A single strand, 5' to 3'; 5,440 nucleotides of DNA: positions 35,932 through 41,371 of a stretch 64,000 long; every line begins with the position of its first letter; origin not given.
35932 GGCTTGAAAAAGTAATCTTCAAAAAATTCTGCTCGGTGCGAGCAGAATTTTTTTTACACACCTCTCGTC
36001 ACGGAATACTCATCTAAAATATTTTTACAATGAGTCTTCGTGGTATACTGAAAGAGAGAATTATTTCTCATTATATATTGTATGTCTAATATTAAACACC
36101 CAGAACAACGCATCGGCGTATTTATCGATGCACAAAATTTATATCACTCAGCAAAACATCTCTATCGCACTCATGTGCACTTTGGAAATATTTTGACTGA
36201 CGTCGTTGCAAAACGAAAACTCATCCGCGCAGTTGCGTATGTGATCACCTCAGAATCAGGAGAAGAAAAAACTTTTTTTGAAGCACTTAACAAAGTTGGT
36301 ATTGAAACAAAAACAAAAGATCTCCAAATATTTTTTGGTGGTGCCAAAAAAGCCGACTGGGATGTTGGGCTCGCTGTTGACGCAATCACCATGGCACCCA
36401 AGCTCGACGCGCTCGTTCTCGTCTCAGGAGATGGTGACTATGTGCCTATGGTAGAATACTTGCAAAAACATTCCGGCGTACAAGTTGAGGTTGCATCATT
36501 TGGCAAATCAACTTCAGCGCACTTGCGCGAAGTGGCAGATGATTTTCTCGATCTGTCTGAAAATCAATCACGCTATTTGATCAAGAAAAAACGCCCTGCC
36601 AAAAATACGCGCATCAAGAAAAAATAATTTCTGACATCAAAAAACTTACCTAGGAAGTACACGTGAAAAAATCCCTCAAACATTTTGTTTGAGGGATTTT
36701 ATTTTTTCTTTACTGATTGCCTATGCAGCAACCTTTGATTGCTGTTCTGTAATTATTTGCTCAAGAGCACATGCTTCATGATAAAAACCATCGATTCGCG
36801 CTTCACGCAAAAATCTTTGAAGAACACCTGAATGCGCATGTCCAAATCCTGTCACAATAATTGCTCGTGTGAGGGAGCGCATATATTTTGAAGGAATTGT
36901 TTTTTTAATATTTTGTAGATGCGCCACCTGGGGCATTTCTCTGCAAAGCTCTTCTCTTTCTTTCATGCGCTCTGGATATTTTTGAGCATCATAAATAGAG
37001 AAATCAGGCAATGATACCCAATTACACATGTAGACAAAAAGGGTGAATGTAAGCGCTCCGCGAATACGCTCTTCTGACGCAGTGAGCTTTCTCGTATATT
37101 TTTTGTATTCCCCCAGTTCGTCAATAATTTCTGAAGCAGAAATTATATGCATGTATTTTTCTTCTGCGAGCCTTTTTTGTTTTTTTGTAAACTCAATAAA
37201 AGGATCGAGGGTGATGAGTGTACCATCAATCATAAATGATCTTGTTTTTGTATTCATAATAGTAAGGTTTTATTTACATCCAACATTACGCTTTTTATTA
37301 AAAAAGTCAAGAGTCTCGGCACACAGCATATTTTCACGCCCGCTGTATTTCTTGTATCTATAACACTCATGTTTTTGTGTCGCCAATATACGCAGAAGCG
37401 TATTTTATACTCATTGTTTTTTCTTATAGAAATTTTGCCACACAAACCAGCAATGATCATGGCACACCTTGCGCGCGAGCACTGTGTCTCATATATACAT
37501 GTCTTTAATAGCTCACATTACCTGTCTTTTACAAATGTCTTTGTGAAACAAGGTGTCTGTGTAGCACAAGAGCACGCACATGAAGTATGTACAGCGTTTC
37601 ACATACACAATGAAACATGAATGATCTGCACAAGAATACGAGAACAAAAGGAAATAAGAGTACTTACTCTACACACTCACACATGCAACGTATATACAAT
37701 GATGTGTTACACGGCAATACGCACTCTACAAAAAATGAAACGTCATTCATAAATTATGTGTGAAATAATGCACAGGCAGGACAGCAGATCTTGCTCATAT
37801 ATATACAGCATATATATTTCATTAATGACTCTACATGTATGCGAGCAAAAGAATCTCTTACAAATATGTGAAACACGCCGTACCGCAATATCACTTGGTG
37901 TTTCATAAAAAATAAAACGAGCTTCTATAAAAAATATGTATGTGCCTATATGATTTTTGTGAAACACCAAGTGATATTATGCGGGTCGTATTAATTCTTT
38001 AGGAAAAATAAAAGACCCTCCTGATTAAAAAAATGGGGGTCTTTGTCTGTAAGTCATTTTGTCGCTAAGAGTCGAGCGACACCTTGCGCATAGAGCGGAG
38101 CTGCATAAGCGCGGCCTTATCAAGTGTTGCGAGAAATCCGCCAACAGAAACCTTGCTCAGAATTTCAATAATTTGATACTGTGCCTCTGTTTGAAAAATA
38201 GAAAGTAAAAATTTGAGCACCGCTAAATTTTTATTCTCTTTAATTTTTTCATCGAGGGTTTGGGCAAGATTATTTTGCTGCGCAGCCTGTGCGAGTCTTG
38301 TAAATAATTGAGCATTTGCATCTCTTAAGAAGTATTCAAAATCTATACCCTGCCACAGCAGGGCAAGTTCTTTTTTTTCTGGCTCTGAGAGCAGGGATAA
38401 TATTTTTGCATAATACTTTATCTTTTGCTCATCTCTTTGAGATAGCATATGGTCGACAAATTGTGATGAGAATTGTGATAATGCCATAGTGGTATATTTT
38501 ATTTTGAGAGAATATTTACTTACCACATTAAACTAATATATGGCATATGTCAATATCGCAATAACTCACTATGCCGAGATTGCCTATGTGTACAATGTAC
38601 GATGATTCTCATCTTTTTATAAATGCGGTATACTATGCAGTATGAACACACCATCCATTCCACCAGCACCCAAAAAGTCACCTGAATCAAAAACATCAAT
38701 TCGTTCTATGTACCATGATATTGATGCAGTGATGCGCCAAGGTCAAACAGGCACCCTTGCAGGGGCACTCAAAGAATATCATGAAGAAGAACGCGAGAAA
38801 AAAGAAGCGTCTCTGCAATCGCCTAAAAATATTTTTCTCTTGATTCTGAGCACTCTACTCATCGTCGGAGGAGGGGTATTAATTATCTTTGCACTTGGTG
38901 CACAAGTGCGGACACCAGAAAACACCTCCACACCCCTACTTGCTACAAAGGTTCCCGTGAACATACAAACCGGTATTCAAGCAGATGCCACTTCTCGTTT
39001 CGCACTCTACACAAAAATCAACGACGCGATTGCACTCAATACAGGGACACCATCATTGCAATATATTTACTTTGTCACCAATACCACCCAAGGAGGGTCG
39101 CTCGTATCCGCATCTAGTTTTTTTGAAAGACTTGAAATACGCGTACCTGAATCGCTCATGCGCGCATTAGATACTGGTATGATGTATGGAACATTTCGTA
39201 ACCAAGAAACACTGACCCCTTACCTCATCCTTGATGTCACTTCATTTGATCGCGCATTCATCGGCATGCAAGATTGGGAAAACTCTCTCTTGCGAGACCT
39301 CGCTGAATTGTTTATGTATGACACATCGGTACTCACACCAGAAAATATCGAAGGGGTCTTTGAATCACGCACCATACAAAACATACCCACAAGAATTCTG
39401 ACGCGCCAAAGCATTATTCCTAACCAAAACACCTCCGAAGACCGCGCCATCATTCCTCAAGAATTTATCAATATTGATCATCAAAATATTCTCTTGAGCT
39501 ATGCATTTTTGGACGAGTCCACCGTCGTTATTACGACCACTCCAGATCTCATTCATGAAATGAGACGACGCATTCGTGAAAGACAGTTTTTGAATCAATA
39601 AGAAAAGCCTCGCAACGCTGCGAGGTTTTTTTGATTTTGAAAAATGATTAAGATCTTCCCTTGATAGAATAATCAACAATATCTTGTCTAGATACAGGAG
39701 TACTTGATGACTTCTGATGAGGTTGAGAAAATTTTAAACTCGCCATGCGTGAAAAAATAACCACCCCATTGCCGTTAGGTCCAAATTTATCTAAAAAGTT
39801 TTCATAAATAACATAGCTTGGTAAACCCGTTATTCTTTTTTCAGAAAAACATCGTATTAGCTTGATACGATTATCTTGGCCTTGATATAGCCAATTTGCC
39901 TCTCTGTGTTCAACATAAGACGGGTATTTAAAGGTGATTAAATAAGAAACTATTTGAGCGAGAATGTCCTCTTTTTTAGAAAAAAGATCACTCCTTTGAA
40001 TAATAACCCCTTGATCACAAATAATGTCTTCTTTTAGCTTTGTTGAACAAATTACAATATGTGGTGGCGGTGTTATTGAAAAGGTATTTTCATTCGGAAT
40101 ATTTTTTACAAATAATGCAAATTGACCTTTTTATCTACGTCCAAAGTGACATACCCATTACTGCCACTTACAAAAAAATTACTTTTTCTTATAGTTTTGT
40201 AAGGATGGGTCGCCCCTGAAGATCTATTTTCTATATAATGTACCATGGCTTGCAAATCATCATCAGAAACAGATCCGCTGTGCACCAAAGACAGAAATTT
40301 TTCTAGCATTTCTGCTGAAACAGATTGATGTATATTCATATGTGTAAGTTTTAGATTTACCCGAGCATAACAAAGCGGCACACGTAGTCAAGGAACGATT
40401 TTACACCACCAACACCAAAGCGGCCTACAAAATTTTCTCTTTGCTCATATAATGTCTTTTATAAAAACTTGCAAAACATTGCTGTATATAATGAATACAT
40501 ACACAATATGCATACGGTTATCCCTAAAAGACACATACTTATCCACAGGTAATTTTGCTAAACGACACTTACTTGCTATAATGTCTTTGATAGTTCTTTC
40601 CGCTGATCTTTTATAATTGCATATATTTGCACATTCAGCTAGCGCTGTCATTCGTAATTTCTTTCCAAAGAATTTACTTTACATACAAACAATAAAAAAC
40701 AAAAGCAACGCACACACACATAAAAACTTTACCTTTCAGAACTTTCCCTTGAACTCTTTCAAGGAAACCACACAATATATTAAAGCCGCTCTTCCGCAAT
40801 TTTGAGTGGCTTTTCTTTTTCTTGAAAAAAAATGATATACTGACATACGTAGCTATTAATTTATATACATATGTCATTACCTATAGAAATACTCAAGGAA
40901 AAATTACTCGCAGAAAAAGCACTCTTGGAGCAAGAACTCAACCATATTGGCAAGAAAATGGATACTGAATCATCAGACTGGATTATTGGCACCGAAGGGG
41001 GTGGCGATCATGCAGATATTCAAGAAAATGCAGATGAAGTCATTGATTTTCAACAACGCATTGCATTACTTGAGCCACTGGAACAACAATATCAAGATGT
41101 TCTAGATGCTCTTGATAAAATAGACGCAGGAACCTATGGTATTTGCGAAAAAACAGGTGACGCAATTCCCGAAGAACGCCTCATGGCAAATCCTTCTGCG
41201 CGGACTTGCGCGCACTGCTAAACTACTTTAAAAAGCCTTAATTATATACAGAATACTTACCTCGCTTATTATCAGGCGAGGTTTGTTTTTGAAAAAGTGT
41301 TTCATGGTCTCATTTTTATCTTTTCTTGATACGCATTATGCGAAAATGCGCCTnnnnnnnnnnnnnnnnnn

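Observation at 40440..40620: Third non-coding island sharing an identical 17-mer and a perfect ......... box with the island at 9697-9912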

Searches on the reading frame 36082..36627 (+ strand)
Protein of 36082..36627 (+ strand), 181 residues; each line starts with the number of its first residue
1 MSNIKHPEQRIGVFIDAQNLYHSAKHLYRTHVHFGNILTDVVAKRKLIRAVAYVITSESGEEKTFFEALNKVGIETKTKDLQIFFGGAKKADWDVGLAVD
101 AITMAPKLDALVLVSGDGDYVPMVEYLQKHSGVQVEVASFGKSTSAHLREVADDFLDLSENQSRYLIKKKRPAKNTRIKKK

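Call 13: search_protein_families(library=pfam, proteins=[window:36082-36627:+])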
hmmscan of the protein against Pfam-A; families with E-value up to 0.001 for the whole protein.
window:36082-36627:+ (181 aa): 1 family
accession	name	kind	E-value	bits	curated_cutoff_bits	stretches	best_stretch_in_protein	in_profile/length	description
PF01936.24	NYN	-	3.7e-34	118.8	24.2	1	10-158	1-144/145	NYN domain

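Call 61: find_related_loci(query=window:36082-36627:+, collection=metagenome_contigs, flank=5000)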
Query window:36082-36627:+ (181 aa) in metagenome_contigs; peptide patterns used: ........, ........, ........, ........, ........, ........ (x = any residue, [..] = any of these).
383 stretches matched a pattern; 109 encode a relative of the query (tblastn E <= 1e-3); the best 80 are kept; 80 distinct loci.
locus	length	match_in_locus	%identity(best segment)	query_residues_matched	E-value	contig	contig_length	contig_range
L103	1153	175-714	74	1-180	6e-96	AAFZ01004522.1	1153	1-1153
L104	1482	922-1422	74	1-167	3e-91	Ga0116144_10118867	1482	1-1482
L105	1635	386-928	70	1-175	1e-90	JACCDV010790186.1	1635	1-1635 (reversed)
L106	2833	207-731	72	1-175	1e-87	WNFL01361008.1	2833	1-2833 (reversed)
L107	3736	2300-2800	74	1-167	2e-85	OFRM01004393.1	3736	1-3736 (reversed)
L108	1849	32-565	70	1-177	6e-89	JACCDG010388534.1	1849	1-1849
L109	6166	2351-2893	67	1-181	1e-84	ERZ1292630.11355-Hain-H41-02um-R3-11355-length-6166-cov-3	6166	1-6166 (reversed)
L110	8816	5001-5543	67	1-181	1e-84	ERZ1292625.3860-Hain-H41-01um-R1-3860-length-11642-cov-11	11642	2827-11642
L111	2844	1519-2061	67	1-181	4e-86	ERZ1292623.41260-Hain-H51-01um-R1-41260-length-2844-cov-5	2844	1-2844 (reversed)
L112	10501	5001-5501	74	1-167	2e-84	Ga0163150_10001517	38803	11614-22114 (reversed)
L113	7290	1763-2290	70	1-177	2e-84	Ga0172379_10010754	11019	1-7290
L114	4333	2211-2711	74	1-167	1e-84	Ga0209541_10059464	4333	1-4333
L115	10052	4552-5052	73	1-167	4e-84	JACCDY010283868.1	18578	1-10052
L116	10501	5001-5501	73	1-167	4e-84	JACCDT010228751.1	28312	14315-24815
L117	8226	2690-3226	69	1-179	9e-84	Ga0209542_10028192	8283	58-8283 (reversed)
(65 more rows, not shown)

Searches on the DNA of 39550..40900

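Call 15: search_rna_families(source=window, start=39550, end=40900, threshold=evalue, max_evalue=5)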
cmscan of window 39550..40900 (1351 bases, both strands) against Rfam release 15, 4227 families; matches with E-value up to 5: 15.
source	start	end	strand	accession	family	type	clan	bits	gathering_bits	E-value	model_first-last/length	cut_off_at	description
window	39931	40041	-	RF01216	snR87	Gene; snRNA; snoRNA; CD-box;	CL00046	27.1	37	0.032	1-109/109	no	Small nucleolar RNA snR87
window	40756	40900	-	RF01579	RUF2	Gene; sRNA;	-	25.2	90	0.42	1-154/154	no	Plasmodium RNA of unknown function RUF2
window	39598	39698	-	RF01859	Phe_leader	Cis-reg; leader;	-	24.1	55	0.25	1-125/125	no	Phenylalanine leader peptide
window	39596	39638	+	RF02075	STnc230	Gene; sRNA;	-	24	50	0.85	40-83/83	no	Enterobacterial sRNA STnc230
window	39798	39825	+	RF01335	CRISPR-DR22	Gene; CRISPR;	-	23.7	50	0.038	1-36/36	no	CRISPR RNA direct repeat element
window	39600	39686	-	RF00512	Leu_leader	Cis-reg; leader;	-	23.1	50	0.045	1-148/148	no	Leucine operon leader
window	40775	40825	+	RF02362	Yfr10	Gene; sRNA;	-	22.2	43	1.7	1-78/78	no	Cyanobacterial functional RNA 10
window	39550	39635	+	RF00514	His_leader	Cis-reg; leader;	-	21.3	49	0.91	41-126/126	5'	Histidine operon leader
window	39593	39675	-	RF02075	STnc230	Gene; sRNA;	-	20.5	50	4.5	1-83/83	no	Enterobacterial sRNA STnc230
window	39604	39677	-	RF01393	isrJ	Gene; sRNA;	-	20.3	37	0.58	1-75/75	no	isrJ Hfq binding RNA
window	39592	39629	+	RF00195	RsmY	Gene; sRNA;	CL00106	19.1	57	0.047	86-121/121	no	RsmY RNA family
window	39577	39629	+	RF01393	isrJ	Gene; sRNA;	-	18.7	37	1.4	1-75/75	no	isrJ Hfq binding RNA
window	39550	39635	+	RF01859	Phe_leader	Cis-reg; leader;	-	18.7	55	3.8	39-125/125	5'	Phenylalanine leader peptide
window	40581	40711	-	RF01443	S_pombe_snR91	Gene; snRNA; snoRNA; HACA-box;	-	17.3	50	4.6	1-144/144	no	small nucleolar RNA snR91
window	39550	39633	+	RF00512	Leu_leader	Cis-reg; leader;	-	16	50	3.1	11-148/148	5'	Leucine operon leader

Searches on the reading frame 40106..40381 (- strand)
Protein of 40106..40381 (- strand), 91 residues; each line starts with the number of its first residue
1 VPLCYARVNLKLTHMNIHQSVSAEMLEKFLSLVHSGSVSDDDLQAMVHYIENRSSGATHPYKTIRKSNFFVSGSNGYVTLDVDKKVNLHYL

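Call 13: search_protein_families(library=pfam, proteins=[window:40106-40381:-])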
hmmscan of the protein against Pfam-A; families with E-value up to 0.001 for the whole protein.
window:40106-40381:- (91 aa): 0 families

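Call 69: search_protein_families(library=pfam, proteins=[window:40109-40339:-], max_evalue=1)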
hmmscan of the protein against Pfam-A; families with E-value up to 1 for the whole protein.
seq(77 aa): 1 family
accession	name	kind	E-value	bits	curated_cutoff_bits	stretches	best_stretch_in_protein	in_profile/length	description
PF11357.14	Spy1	-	0.072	13.9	25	1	9-58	12-58/131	Cell cycle regulatory protein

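Call 88: search_protein_families(library=ncbifam, proteins=[window:40106-40339:-], max_evalue=0.1)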
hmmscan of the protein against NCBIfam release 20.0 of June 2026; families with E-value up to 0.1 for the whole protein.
window:40106-40339:- (77 aa): 0 families

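Call 89: search_protein_families(library=phrogs, proteins=[window:40106-40339:-], max_evalue=0.1)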
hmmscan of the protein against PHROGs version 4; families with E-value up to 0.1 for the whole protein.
window:40106-40339:- (77 aa): 0 families

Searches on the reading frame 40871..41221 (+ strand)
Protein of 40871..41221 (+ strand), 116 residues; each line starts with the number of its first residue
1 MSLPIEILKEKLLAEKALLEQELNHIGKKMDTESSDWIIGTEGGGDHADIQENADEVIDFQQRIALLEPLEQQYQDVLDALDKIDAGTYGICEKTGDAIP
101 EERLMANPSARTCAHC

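Call 13: search_protein_families(library=pfam, proteins=[window:40871-41221:+])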
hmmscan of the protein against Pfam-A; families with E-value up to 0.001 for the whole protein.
window:40871-41221:+ (116 aa): 1 family
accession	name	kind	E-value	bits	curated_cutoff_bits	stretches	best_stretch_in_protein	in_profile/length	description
PF01258.23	zf-dskA_traR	-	1.2e-11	44.9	24.9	1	87-116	1-30/36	Prokaryotic dksA/traR C4-type zinc finger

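Call 19: find_encoding_contigs(protein=window:40871-41221:+, flank=3000, max_places=10)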
Protein window:40871-41221:+ (116 aa): 7 contigs read that carry it; 4 places shown.
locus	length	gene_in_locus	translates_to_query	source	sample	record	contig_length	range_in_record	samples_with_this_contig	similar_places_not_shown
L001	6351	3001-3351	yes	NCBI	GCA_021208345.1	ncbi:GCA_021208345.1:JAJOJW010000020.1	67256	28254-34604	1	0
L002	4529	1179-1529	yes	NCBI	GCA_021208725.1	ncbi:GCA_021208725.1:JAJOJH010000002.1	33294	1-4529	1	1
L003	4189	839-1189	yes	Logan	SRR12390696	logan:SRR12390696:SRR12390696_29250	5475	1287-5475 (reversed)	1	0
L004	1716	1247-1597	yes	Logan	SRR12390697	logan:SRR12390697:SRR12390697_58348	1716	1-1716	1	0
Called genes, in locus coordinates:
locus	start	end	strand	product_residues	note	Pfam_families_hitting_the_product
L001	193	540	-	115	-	-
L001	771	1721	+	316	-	-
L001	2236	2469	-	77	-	-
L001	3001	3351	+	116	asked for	PF01258:zf-dskA_traR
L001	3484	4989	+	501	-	PF05362:Lon_C (weak), PF13541:ChlI, PF00493:MCM, PF01078:Mg_chelatase, PF07728:AAA_5, PF13335:Mg_chelatase_C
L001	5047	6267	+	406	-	PF02073:Peptidase_M29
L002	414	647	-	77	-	-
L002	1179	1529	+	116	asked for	PF01258:zf-dskA_traR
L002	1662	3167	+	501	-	PF05362:Lon_C (weak), PF13541:ChlI, PF00493:MCM, PF01078:Mg_chelatase, PF07728:AAA_5, PF13335:Mg_chelatase_C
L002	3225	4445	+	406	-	PF02073:Peptidase_M29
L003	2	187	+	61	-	?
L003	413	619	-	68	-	-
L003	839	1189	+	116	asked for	PF01258:zf-dskA_traR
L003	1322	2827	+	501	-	PF05362:Lon_C (weak), PF13541:ChlI, PF00493:MCM, PF01078:Mg_chelatase, PF07728:AAA_5, PF13335:Mg_chelatase_C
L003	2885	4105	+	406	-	PF02073:Peptidase_M29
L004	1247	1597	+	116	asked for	PF01258:zf-dskA_traR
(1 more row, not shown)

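Call 31: find_homologous_proteins(query=window:40871-41221:+, max_evalue=1e-10)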
Query window:40871-41221:+ (116 aa): 39 proteins with E <= 1e-10 among 79 candidates.
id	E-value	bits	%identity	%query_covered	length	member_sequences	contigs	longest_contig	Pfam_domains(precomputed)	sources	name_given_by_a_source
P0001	2.9e-70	252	100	100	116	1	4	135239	PF01258.24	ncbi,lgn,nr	ncbi:MAG: TraR/DksA C4-type zinc finger protein [Candidatus Pacebacteria bacterium]|nr:TraR/DksA C4-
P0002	3.4e-39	152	62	98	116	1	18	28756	PF01258.24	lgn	-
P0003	9.0e-38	147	62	80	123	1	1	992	-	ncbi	-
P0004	1.8e-26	111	52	95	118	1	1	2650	PF01258.24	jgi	jgi:RNA polymerase-binding transcription factor DksA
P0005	2.1e-21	94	50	94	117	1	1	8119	PF01258.24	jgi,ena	-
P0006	3.8e-21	93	49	77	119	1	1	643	PF01258.24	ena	-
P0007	4.5e-21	93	50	94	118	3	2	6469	PF01258.24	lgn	-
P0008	1.1e-20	92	50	94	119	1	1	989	PF01258.24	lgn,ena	-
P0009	1.4e-20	92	49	97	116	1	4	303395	PF01258.24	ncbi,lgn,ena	-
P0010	1.9e-20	91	50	94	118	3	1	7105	PF01258.24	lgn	-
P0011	2.2e-19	88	44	97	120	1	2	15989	PF01258.24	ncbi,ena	-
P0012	6.2e-19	86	47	94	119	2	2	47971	PF01258.24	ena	-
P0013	8.6e-19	86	45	97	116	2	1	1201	PF01258.24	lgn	-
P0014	1.8e-18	85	50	91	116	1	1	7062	PF01258.24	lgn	-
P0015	2.0e-18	85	47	81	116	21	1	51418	PF01258.24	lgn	-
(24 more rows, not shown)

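Call 32: find_encoding_contigs(protein=P0002, flank=6000, max_places=4)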
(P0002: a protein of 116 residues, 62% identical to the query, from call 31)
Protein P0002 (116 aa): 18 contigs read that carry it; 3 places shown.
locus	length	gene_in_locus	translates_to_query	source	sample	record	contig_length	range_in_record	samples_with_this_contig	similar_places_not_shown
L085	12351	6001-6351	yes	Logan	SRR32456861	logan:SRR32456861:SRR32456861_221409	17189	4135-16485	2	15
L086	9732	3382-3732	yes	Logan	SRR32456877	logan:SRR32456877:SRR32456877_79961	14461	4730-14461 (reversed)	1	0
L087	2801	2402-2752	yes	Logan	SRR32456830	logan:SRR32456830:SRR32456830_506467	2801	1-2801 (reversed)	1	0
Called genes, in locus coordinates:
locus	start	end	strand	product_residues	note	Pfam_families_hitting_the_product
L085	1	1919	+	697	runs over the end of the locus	PF00041:fn3 (faint), PF25059:FN3_DSCAM-DSCAML_C (faint)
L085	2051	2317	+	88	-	PF00312:Ribosomal_S15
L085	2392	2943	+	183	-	PF01936:NYN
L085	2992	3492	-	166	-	-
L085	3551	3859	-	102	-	-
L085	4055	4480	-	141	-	-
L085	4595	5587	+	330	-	-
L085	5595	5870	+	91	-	-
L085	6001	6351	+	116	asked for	PF01258:zf-dskA_traR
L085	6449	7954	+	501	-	PF13541:ChlI, PF00158:Sigma54_activat (faint), PF00493:MCM, PF01078:Mg_chelatase, PF07728:AAA_5, PF13335:Mg_chelatase_C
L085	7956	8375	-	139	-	PF01205:Impact_N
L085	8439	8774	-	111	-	-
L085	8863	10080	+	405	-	PF02073:Peptidase_M29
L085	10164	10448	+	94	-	PF01329:Pterin_4a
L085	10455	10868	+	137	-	-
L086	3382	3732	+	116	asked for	PF01258:zf-dskA_traR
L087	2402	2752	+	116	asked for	PF01258:zf-dskA_traR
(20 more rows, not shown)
